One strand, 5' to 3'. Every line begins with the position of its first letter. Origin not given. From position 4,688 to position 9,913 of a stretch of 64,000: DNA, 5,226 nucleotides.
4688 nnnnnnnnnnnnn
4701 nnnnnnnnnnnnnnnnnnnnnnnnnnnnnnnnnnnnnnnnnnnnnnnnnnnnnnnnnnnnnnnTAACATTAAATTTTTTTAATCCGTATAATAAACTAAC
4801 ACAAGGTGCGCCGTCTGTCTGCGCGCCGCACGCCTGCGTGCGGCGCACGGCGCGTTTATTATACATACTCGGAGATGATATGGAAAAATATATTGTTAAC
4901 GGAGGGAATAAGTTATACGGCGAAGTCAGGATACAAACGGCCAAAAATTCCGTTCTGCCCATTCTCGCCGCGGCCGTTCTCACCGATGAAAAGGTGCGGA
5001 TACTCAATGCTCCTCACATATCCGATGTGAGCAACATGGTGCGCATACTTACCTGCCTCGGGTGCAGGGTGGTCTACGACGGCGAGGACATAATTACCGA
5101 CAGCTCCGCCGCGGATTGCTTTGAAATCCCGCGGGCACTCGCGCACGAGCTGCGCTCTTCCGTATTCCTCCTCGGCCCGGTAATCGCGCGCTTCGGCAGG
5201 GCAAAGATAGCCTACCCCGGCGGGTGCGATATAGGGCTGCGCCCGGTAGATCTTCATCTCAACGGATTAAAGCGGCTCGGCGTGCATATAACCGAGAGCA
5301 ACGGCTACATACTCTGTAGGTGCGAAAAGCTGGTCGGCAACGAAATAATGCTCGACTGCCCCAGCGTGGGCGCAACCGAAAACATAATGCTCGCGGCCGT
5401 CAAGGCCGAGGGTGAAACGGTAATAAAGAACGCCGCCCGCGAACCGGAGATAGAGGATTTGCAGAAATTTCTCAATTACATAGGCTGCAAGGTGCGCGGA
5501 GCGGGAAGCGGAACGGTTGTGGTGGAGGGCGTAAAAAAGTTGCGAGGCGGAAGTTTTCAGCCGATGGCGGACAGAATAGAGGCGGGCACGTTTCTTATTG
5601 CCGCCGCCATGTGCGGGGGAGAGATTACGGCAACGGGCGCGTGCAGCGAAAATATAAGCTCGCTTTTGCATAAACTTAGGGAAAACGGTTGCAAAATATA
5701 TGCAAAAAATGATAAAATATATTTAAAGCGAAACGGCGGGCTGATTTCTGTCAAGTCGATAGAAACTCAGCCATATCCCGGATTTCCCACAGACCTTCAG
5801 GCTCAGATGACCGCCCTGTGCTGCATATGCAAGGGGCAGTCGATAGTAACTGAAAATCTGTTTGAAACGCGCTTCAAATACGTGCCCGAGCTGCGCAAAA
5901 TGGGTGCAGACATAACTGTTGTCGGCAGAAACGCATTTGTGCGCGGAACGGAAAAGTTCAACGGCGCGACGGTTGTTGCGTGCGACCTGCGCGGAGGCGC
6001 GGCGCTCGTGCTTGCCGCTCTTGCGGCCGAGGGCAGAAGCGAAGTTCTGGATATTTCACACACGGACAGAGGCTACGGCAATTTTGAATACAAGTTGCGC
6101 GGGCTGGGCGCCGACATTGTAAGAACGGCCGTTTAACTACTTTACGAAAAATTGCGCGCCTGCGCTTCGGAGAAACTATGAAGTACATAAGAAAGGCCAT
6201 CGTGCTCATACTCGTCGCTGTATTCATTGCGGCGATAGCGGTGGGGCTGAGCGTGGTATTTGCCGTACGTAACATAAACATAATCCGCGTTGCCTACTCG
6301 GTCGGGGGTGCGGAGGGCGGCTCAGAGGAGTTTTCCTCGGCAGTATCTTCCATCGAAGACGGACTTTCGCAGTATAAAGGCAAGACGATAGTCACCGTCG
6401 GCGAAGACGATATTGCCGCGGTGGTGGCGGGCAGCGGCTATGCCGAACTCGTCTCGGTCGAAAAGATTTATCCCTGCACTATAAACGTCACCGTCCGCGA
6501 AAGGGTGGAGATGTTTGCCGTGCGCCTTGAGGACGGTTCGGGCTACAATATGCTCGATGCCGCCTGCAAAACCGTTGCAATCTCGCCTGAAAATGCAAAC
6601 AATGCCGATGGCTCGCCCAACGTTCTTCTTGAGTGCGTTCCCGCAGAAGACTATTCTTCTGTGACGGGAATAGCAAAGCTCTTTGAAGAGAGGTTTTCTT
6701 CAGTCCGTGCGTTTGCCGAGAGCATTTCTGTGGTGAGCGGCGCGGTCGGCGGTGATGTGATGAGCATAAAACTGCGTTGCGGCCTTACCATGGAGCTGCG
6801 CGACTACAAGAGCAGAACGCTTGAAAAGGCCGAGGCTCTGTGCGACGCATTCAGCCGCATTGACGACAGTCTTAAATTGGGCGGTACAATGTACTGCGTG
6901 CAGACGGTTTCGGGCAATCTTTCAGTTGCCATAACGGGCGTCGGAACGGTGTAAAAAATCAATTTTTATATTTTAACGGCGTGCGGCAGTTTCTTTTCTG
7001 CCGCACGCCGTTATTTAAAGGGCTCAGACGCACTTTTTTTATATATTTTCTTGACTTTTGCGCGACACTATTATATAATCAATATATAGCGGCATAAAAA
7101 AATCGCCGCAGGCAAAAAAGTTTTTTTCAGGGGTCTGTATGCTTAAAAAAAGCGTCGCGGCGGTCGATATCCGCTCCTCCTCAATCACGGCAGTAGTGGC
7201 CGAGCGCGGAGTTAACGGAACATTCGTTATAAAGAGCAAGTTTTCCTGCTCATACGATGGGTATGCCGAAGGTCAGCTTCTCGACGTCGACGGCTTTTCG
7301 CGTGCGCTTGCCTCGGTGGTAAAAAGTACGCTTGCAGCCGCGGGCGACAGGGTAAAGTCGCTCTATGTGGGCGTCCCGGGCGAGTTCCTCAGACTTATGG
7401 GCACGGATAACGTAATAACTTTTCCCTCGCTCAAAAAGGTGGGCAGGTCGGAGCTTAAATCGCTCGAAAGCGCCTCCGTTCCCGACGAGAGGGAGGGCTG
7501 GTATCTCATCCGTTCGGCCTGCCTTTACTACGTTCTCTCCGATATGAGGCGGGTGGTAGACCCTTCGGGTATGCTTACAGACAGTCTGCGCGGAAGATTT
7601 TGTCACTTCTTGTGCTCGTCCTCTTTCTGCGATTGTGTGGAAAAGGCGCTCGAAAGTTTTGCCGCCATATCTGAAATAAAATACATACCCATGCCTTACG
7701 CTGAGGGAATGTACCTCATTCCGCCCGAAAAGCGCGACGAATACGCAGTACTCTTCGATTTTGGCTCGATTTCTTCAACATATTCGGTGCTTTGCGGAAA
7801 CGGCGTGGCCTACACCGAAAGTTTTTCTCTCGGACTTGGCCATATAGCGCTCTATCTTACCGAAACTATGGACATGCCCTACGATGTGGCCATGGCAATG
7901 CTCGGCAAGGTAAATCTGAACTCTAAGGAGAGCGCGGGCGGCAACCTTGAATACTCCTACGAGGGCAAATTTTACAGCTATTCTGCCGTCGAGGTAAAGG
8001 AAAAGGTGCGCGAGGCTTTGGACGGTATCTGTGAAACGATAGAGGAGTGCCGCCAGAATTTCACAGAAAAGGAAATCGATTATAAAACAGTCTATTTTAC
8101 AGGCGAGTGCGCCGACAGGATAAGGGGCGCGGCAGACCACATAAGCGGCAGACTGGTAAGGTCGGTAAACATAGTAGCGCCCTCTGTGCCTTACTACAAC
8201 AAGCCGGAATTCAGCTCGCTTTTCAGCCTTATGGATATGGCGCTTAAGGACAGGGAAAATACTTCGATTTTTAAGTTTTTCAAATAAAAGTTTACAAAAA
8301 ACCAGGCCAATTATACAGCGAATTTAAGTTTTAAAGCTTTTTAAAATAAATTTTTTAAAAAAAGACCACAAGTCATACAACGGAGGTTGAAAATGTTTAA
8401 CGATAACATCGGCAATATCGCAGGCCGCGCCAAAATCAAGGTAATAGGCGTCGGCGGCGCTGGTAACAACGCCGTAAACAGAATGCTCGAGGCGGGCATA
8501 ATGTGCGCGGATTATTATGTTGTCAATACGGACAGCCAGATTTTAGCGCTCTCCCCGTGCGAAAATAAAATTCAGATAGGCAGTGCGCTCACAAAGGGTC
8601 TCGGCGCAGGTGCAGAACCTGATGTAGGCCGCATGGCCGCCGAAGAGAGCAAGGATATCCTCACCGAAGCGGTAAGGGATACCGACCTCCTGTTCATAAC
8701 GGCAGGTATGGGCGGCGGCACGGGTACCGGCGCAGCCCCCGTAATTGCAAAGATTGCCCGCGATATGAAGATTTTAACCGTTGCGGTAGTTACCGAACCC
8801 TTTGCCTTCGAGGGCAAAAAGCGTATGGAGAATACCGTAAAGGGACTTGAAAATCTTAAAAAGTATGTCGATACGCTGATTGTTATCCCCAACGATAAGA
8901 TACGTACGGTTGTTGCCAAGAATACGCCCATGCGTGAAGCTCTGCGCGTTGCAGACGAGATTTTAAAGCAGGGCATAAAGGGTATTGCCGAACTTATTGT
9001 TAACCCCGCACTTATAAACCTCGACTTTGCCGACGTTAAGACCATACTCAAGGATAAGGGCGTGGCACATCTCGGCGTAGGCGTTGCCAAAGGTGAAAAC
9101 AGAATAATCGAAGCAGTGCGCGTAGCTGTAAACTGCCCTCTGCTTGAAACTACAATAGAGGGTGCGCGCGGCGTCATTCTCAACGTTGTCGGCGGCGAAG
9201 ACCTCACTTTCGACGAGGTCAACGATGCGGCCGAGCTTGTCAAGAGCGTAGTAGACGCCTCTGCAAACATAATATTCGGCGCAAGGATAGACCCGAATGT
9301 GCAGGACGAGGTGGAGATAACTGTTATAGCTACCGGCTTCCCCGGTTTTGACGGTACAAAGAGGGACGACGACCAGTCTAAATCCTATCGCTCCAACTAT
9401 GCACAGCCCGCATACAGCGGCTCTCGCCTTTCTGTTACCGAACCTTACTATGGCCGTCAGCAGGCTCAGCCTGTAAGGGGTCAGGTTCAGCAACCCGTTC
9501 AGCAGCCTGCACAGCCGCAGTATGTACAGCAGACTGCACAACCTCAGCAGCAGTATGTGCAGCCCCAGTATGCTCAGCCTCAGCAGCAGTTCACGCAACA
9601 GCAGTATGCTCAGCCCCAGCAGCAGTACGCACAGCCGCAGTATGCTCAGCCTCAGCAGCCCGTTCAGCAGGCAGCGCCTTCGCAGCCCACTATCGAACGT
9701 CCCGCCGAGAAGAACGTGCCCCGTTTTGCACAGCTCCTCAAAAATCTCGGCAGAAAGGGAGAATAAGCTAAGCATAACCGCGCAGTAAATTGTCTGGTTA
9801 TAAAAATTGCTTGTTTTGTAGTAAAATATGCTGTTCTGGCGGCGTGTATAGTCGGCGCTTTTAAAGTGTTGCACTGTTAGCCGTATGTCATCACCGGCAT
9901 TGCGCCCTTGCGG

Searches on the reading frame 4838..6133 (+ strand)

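Call 34: search_protein_families(library=ncbifam, proteins=[window:4838-6133:+], max_evalue=1e-50)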
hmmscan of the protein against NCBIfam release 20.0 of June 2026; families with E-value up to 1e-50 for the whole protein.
window:4838-6133:+ (432 aa): 3 families
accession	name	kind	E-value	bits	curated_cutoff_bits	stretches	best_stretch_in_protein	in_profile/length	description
NF006873.0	PRK09369.1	subfamily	2.6e-157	523.8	297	1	15-430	1-417/419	UDP-N-acetylglucosamine 1-carboxyvinyltransferase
TIGR01072.1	murA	equivalog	7e-152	506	392.7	1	15-429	1-416/416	UDP-N-acetylglucosamine 1-carboxyvinyltransferase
NF009470.0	PRK12830.1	equivalog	3.1e-137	457.7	552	1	15-430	1-415/417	UDP-N-acetylglucosamine 1-carboxyvinyltransferase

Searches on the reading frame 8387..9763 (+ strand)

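Call 34: search_protein_families(library=ncbifam, proteins=[window:8387-9763:+], max_evalue=1e-50)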
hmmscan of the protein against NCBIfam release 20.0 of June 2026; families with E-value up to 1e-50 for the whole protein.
window:8387-9763:+ (459 aa): 1 family
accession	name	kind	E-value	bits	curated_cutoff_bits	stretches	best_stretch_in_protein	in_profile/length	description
TIGR00065.1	ftsZ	equivalog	2.9e-124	414.9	295.2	1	13-328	16-334/353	cell division protein FtsZ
